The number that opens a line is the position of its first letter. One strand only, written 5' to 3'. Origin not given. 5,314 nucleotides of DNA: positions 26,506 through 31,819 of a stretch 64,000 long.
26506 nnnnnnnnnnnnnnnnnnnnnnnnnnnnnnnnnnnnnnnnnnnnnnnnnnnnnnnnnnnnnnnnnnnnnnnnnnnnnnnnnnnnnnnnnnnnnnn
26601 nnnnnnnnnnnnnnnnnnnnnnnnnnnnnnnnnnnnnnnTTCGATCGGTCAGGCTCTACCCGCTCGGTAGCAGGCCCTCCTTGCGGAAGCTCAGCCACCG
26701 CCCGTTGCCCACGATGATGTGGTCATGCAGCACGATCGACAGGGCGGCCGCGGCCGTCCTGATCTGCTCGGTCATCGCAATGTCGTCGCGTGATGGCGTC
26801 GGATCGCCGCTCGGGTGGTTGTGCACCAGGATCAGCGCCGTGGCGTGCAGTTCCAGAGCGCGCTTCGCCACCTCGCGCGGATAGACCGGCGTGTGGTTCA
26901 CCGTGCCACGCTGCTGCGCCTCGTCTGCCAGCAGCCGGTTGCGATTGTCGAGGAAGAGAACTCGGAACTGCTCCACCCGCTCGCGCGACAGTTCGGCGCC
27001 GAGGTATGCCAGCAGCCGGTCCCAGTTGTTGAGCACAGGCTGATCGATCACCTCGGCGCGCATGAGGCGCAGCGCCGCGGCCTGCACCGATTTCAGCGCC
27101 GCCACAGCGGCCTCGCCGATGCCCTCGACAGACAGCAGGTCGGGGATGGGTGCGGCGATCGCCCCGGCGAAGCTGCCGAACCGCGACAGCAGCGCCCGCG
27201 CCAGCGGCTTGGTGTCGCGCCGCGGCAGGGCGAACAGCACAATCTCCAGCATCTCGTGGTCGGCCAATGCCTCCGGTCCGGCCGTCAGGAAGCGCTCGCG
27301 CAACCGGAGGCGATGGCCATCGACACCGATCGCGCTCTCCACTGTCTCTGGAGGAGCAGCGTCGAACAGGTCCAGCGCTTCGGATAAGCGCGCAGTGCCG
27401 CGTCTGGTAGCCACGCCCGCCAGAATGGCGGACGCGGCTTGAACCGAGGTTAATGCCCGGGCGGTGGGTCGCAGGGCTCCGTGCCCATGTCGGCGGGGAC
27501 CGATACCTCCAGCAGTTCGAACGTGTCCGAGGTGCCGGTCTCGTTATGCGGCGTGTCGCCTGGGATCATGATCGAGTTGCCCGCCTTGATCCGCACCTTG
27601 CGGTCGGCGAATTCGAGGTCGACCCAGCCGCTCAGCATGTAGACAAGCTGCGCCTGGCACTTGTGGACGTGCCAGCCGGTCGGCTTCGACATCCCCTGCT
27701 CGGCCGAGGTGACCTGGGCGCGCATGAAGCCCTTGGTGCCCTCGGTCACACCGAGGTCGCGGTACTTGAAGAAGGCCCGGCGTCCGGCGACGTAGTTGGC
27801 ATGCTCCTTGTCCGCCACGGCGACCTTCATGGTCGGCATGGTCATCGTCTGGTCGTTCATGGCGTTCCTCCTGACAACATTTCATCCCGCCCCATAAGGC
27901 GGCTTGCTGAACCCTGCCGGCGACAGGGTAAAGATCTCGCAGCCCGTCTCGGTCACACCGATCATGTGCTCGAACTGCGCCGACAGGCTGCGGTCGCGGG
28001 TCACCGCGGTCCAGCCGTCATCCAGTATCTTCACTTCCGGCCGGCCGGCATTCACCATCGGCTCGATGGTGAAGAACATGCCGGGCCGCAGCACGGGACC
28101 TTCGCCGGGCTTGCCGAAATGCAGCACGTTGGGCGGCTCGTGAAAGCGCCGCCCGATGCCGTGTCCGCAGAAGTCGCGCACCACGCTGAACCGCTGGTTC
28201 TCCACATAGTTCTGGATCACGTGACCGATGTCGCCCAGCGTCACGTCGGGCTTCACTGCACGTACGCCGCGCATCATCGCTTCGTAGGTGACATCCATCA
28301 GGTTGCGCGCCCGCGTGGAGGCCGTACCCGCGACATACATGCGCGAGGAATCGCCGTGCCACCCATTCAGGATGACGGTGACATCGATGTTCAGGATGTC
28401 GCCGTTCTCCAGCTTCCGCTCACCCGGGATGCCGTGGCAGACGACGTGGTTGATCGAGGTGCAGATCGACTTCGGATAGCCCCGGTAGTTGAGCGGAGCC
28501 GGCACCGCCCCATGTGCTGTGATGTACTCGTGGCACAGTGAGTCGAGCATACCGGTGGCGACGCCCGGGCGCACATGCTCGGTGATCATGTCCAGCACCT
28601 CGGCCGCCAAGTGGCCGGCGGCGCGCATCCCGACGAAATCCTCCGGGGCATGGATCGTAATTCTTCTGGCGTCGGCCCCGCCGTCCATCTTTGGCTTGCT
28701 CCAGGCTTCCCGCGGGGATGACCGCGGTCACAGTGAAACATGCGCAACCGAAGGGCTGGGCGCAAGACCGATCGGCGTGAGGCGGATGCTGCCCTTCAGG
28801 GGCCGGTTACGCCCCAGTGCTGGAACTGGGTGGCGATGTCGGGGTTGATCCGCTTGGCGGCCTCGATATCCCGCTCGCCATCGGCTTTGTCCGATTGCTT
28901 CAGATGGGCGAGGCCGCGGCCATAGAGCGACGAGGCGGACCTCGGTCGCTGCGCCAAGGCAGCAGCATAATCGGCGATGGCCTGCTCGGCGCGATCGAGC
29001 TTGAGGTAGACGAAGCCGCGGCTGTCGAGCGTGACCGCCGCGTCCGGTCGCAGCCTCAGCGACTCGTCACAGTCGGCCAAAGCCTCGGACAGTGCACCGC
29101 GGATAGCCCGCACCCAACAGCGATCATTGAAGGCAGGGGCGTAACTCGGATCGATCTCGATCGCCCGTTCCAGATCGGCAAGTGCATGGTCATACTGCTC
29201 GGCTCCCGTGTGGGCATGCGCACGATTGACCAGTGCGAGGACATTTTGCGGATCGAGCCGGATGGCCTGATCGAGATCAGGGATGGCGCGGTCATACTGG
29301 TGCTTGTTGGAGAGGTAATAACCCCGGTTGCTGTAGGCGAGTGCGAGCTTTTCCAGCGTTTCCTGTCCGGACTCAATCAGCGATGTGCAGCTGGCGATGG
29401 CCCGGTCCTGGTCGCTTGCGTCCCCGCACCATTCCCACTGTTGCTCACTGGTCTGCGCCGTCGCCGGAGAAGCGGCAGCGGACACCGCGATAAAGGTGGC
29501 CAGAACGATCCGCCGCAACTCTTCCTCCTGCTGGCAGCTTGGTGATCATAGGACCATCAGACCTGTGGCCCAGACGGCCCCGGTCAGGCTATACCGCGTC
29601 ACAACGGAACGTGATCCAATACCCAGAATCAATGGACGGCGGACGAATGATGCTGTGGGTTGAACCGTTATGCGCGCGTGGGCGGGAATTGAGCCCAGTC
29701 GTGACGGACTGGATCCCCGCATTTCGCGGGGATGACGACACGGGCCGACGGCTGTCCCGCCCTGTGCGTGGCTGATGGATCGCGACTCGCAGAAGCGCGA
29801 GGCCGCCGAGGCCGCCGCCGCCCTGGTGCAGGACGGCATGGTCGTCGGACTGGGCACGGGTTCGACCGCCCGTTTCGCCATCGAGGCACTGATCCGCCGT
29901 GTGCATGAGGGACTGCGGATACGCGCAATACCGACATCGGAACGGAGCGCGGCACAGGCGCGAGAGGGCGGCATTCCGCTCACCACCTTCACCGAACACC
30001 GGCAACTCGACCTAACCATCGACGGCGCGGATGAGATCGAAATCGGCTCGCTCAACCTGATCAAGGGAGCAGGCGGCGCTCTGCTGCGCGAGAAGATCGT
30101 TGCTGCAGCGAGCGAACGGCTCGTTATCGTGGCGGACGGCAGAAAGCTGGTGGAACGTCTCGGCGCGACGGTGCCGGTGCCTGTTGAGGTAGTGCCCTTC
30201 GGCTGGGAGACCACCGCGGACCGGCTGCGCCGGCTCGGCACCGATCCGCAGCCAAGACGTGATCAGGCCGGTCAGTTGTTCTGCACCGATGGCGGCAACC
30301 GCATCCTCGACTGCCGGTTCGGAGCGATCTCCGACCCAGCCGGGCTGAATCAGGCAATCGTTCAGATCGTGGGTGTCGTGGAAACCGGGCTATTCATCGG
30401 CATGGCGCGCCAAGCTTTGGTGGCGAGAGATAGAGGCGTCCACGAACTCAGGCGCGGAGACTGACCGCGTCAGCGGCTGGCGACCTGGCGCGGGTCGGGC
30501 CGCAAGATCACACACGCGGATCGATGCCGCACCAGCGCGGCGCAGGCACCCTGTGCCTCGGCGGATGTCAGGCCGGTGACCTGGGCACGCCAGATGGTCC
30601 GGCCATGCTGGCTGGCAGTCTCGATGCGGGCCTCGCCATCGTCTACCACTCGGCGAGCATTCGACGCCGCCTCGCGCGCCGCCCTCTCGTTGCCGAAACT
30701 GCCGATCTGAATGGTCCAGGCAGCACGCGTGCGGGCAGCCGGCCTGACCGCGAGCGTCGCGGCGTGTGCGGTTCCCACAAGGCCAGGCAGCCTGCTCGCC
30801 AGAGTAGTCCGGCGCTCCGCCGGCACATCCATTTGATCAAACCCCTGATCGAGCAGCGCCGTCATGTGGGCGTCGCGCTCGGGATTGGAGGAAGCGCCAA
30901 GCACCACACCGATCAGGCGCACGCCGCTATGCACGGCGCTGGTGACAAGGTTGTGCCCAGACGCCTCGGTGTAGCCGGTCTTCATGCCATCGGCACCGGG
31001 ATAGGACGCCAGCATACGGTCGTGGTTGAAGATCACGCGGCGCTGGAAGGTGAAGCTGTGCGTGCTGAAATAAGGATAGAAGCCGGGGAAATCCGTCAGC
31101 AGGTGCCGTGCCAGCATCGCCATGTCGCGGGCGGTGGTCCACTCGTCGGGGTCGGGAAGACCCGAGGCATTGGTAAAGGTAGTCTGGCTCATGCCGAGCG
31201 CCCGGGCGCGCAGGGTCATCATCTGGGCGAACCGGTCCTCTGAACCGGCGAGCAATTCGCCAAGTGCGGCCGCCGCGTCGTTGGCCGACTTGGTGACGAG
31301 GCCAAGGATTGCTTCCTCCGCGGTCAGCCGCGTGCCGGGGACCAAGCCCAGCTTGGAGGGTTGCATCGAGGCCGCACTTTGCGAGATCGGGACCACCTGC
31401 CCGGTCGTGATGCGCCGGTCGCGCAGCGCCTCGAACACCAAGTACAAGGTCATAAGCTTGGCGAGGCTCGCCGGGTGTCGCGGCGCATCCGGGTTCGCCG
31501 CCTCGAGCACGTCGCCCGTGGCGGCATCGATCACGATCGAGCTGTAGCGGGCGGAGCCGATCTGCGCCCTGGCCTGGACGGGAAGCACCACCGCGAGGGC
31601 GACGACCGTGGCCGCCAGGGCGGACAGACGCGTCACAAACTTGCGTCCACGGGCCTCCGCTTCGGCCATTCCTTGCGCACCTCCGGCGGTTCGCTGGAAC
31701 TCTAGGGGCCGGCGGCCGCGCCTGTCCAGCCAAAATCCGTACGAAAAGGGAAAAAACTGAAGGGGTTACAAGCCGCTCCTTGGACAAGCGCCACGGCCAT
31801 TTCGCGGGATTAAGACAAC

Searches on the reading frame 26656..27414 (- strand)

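Call 15: search_protein_families(library=pfam, proteins=[window:26656-27414:-], max_evalue=0.0001)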
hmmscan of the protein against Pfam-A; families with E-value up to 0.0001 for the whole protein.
window:26656-27414:- (252 aa): 2 families
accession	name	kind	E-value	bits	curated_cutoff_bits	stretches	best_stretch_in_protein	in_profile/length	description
PF04002.20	RadC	-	3.1e-44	150.2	22.1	1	129-248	2-121/121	RadC-like JAB domain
PF20582.4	UPF0758_N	-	3.6e-07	30.6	27.1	1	37-103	9-75/77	UPF0758 N-terminal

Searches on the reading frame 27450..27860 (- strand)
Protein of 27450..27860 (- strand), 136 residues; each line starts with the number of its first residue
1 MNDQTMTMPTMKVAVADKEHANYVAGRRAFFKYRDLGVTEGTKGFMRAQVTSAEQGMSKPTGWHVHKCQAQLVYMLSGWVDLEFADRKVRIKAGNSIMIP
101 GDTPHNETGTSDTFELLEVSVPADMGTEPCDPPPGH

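Call 13: search_protein_families(library=pfam, proteins=[window:27450-27860:-], max_evalue=0.0001)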
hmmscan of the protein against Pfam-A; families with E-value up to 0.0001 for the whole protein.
window:27450-27860:- (136 aa): 1 family
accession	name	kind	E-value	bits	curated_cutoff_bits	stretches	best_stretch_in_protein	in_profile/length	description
PF07883.17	Cupin_2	-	2.2e-08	34.1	27.2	1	61-113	11-62/70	Cupin domain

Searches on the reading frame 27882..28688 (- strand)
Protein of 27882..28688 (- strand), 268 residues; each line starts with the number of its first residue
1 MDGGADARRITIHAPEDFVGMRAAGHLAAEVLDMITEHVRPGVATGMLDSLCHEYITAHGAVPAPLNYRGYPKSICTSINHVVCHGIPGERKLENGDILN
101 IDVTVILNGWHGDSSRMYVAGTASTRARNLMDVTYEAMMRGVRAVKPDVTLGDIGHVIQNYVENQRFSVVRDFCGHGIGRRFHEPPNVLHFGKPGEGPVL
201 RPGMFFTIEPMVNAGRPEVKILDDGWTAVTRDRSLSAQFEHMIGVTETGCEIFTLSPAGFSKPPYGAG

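Call 13: search_protein_families(library=pfam, proteins=[window:27882-28688:-], max_evalue=0.0001)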
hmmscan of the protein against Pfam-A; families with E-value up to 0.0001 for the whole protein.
window:27882-28688:- (268 aa): 1 family
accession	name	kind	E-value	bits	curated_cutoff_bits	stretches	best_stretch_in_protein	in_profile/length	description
PF00557.29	Peptidase_M24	-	6.7e-52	176.7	23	1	20-247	2-208/208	Metallopeptidase family M24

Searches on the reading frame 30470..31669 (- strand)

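Call 13: search_protein_families(library=pfam, proteins=[window:30470-31669:-], max_evalue=0.0001)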
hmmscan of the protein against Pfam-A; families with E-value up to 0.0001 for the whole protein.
window:30470-31669:- (399 aa): 3 families
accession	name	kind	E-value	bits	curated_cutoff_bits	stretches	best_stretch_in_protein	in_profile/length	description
PF00768.25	Peptidase_S11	-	1.1e-60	205.6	27.6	1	42-260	13-238/239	D-alanyl-D-alanine carboxypeptidase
PF13354.11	Beta-lactamase2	-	9.9e-12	45.1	22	1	47-192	5-148/214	Beta-lactamase enzyme family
PF05036.18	SPOR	-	5.2e-09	36.7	21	1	316-389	3-75/76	SPOR domain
